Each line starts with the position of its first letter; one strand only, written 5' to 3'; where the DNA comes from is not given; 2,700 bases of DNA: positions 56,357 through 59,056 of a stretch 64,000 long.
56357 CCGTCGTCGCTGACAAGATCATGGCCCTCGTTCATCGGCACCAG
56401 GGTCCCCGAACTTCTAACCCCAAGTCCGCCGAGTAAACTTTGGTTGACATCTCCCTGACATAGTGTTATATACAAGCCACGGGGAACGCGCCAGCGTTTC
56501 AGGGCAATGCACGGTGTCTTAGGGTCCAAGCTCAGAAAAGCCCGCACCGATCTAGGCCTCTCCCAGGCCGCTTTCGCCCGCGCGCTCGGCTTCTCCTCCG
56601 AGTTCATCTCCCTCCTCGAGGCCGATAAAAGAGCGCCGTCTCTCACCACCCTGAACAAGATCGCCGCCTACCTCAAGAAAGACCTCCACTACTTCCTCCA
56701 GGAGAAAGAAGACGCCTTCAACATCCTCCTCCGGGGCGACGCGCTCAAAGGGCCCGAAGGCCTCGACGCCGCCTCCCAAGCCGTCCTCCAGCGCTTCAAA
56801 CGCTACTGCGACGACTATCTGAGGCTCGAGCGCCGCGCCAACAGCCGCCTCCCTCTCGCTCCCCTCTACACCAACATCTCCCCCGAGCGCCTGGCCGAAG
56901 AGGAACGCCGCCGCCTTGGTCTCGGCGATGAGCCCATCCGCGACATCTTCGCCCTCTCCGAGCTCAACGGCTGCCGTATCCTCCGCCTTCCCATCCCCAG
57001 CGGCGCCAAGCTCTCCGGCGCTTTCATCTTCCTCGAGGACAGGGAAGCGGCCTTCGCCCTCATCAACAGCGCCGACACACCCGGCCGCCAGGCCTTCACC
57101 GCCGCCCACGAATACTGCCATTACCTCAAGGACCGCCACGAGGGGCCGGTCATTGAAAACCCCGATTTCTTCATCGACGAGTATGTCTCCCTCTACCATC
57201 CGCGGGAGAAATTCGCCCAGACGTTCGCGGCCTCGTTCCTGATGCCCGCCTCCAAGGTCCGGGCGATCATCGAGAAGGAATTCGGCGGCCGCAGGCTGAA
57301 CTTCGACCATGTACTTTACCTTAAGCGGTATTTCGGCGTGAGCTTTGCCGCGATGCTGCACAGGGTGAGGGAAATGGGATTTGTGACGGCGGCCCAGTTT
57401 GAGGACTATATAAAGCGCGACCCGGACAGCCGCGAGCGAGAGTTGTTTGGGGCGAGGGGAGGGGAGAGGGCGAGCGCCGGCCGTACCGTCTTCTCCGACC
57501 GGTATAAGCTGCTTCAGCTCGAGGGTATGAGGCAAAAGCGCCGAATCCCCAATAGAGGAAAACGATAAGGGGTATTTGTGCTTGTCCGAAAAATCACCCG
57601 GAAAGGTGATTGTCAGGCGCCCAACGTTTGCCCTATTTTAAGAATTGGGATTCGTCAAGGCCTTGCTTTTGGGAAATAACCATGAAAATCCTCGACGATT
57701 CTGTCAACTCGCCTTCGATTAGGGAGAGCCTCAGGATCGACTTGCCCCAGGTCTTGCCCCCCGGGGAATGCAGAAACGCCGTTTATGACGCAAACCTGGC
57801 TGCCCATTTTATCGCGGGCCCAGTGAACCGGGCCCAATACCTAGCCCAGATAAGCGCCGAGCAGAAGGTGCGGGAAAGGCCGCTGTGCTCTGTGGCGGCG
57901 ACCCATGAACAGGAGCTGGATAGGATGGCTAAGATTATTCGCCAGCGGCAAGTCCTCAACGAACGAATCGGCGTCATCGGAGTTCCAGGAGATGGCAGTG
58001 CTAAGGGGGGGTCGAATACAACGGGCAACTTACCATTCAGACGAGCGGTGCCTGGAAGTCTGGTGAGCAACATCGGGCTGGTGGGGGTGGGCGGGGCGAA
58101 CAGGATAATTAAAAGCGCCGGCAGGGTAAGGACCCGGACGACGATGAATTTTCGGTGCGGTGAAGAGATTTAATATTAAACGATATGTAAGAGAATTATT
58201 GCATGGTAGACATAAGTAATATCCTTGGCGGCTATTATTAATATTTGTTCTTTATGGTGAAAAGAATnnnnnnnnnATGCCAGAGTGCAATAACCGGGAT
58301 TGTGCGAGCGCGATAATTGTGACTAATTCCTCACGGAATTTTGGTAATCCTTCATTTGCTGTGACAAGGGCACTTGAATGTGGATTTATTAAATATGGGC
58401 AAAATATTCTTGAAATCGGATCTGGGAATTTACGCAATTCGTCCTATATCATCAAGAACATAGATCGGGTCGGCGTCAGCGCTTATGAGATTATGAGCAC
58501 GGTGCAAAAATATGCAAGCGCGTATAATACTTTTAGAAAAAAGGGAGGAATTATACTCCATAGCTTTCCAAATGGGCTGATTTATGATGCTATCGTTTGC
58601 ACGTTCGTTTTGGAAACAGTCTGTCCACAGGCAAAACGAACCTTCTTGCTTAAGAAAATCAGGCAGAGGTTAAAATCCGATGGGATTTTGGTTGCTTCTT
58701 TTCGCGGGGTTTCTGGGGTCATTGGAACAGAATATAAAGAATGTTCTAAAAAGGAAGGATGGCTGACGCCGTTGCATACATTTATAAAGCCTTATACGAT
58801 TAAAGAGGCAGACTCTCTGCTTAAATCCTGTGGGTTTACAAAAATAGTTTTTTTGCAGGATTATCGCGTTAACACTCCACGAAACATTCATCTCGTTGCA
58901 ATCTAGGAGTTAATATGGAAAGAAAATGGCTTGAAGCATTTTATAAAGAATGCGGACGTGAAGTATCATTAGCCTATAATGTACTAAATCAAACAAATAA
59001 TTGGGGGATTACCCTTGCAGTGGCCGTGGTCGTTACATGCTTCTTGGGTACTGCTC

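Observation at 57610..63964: Candidate uncharacterised methylation-based defence operon: small SAM-MTase, membrane protein, ~970-aa P-loop NTPase, small basic protein and DUF1156-type adenine methylase, sitting behind a CapH/CapP-like regulator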

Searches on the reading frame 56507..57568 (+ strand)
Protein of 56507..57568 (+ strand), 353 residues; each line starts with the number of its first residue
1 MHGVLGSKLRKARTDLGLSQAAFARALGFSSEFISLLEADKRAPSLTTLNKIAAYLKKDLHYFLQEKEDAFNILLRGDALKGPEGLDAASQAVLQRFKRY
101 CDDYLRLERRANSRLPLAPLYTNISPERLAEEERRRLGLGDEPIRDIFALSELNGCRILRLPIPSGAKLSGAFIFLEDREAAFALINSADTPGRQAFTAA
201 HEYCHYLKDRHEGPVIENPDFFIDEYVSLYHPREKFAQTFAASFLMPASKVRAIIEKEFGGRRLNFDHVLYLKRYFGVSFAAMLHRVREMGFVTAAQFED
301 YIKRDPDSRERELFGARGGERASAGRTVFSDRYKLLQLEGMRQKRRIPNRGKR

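Call 8: search_protein_families(library=pfam, proteins=[window:56507-57568:+], max_evalue=0.01)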
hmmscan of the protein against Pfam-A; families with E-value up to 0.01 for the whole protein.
window:56507-57568:+ (353 aa): 6 families
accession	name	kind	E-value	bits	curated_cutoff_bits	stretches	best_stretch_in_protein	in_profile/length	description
PF06114.19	Peptidase_M78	-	1.3e-14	54.5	22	1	180-287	27-122/123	IrrE N-terminal-like domain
PF01381.28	HTH_3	-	7.6e-12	45.5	23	1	9-63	1-55/55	Helix-turn-helix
PF13560.12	HTH_31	-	2.7e-08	34.5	27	1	5-56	2-54/64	Helix-turn-helix domain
PF12844.13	HTH_19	-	4.2e-08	33.4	30.2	1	6-66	1-61/64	Helix-turn-helix domain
PF13443.12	HTH_26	-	1.7e-05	25.4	22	1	8-57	1-51/63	Cro/C1-type HTH DNA-binding domain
PF13413.12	HTH_25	-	0.0057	16.9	24.6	0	9-41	2-34/62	Helix-turn-helix domain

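Call 9: search_protein_families(library=padloc, proteins=[window:56507-57568:+], max_evalue=0.01)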
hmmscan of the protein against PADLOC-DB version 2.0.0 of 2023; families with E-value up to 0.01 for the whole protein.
window:56507-57568:+ (353 aa): 21 families
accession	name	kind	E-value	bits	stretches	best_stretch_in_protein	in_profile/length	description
PDLC03949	RmrA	-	2.1e-33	113.7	1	7-300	5-275/363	-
PDLC03952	RmrA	-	3.4e-27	93.3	2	122-299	149-311/395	-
PDLC03947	RmrA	-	5e-25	86.1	1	3-303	10-302/383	-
PDLC03944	RmrA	-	3.3e-24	83.7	1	6-303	8-296/384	-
PDLC03946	RmrA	-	3.6e-24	83.2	1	8-299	6-276/357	-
PDLC03951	RmrA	-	4.1e-23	80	1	3-296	7-291/400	-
PDLC04141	capP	-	6.6e-22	76.2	1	127-291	6-154/242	capP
PDLC03948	RmrA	-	7.9e-21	72.4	1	5-300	9-299/397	-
PDLC03954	RmrA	-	7.1e-20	69.3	1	4-297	10-297/380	-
PDLC03943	RmrA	-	6.6e-18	62.9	1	6-299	4-281/370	-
PDLC03955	RmrA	-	2.5e-16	57.9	1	8-297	24-297/371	-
PDLC03950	RmrA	-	3.5e-16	57.2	1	124-295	128-283/369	-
PDLC03945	RmrA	-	4.7e-15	53.6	1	5-301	3-304/394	-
PDLC04776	PDC-M69B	-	2e-14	51.9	1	146-305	36-189/272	-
PDLC03953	RmrA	-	1e-13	49.3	1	6-296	7-289/373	-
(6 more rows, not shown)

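Call 77: search_protein_families(library=ncbifam, proteins=[window:56507-57568:+], max_evalue=0.001)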
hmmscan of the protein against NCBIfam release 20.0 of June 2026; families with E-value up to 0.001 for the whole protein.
window:56507-57568:+ (353 aa): 8 families
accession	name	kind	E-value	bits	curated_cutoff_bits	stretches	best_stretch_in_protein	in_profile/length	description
NF052239.1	antitox_spr1629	equivalog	3.2e-16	59.4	335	1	5-301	3-304/377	spr1629 family repressor/antitoxin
NF038139.1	Reg_Aceta_RamB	equivalog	1.7e-11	43.5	700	1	5-68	3-66/465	acetate metabolism transcriptional regulator RamB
TIGR03070.1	couple_hipB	subfamily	6.1e-11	42.1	71.65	1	5-56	3-54/58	type II toxin-antitoxin system Y4mF family antitoxin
NF007408.0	PRK09943.1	equivalog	9.6e-07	28.5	211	1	5-78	8-83/185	HTH-type transcriptional regulator PuuR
NF041951.1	phage_RstR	subfamily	1.2e-06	28.7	80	1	6-69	4-67/108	RstR family transcriptional repressor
NF006015.0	PRK08154.1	subfamily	5.6e-06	25.7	204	1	5-108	31-129/314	anaerobic benzoate catabolism transcriptional regulator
NF007257.0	PRK09706.1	subfamily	7.2e-05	22.6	101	1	4-66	5-67/135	transcriptional repressor DicA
TIGR00270.2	TIGR00270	equivalog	0.00088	19.1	110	0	7-61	78-132/159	multiprotein bridging factor aMBF1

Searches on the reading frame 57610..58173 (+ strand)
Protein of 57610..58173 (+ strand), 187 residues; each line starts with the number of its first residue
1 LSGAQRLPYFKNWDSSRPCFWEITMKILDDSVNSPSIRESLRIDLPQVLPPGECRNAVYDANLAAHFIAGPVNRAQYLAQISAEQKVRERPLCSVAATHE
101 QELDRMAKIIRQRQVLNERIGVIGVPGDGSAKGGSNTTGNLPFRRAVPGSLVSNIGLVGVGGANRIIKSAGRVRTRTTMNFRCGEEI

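Call 8: search_protein_families(library=pfam, proteins=[window:57610-58173:+], max_evalue=0.01)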
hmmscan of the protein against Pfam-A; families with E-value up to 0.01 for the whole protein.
window:57610-58173:+ (187 aa): 0 families

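Call 9: search_protein_families(library=padloc, proteins=[window:57610-58173:+], max_evalue=0.01)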
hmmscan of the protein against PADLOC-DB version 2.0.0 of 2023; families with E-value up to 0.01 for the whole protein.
window:57610-58173:+ (187 aa): 0 families

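Call 43: search_protein_families(library=pfam, proteins=[window:57682-58173:+], max_evalue=10)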
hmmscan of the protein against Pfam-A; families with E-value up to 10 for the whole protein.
window:57682-58173:+ (163 aa): 0 families

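Call 95: search_protein_representatives(protein=window:57682-58173:+)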
Query: 163 residues. Proteins with E-value up to 0.001 (for the whole library): 24; up to 1e-10: 8; up to 1e-30: 2. The best 24 are listed.
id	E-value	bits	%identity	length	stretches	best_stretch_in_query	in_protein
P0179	6.4e-101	351.2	100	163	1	1-163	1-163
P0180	7.8e-50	185.3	81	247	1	1-123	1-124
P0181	1.4e-22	96.8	55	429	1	2-102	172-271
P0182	4.0e-21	92.1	53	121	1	2-102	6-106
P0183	1.8e-13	67.2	44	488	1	21-111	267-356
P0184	2.6e-13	66.7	44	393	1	3-100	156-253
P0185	1.3e-12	64.4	40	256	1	2-101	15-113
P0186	1.9e-11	60.7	39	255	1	2-100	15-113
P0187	4.0e-10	56.4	46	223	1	30-100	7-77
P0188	9.9e-10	55.1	44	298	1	30-99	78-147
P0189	1.7e-09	54.4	42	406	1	2-99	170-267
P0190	4.4e-09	53.0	37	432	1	3-99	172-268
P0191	7.8e-09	52.2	42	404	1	13-101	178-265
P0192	5.2e-08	49.5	39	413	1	3-99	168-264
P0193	7.1e-07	45.8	36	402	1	9-99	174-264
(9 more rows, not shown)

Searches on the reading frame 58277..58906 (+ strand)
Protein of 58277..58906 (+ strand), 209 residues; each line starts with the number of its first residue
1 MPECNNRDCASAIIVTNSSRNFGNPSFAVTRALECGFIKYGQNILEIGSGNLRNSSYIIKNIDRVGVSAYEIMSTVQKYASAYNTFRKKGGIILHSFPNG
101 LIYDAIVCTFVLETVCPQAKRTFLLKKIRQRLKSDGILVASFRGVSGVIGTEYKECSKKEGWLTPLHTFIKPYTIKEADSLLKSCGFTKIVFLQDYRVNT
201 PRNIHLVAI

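Call 8: search_protein_families(library=pfam, proteins=[window:58277-58906:+], max_evalue=0.01)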
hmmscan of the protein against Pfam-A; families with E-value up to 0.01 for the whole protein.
window:58277-58906:+ (209 aa): 3 families
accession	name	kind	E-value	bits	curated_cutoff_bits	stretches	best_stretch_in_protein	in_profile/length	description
PF08242.18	Methyltransf_12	-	2.9e-05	25.2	30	1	45-138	1-98/98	Methyltransferase domain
PF13489.12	Methyltransf_23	-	8e-05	22.9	27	1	38-188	20-160/164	Methyltransferase domain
PF08241.18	Methyltransf_11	-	0.003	18.6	21.2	1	45-139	1-94/95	Methyltransferase domain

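Call 9: search_protein_families(library=padloc, proteins=[window:58277-58906:+], max_evalue=0.01)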
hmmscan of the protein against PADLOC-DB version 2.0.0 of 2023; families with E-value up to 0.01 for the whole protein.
window:58277-58906:+ (209 aa): 1 family
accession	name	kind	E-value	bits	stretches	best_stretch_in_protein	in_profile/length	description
PDLC04134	mad2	-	0.00049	17.1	1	25-144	276-398/492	mads_2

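Call 33: find_homologous_proteins(query=window:58277-58906:+, max_evalue=0.001)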
Query window:58277-58906:+ (209 aa): 9 proteins with E <= 0.001 among 89 candidates.
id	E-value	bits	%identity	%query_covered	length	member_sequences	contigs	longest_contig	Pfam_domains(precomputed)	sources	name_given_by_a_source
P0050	6.4e-115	400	84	100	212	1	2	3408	-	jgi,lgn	jgi:SAM-dependent methyltransferase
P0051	4.0e-109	381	80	100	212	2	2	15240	PF08242.19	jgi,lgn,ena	-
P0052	9.3e-87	308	65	100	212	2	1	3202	PF13489.13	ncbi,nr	ncbi:MAG: methyltransferase domain-containing protein [Thermoplasmata archaeon]|nr:methyltransferase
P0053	2.6e-85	303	100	66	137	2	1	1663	-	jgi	jgi:hypothetical protein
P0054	5.9e-85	302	63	100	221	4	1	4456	PF13489.13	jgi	jgi:SAM-dependent methyltransferase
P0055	6.4e-83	295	63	99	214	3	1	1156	PF13489.13,PF08242.19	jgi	jgi:SAM-dependent methyltransferase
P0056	6.8e-74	266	64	89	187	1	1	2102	-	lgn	-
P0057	1.1e-57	213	48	99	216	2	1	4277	PF08241.19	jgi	jgi:hypothetical protein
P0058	3.9e-54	201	46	96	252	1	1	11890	-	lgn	-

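Call 77: search_protein_families(library=ncbifam, proteins=[window:58277-58906:+], max_evalue=0.001)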
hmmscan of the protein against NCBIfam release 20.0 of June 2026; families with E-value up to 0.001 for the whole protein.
window:58277-58906:+ (209 aa): 1 family
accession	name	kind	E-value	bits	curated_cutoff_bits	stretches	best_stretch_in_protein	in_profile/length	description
NF043040.1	corrin_prot_MT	hypoth_equivalog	0.00024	20.6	180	1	39-139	40-146/216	corrinoid protein-associated methyltransferase CpaM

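Call 86: search_solved_structures(query=window:58277-58906:+, max_evalue=1)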
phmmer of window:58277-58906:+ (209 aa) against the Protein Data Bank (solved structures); distinct sequences matched with E-value up to 1: 0.
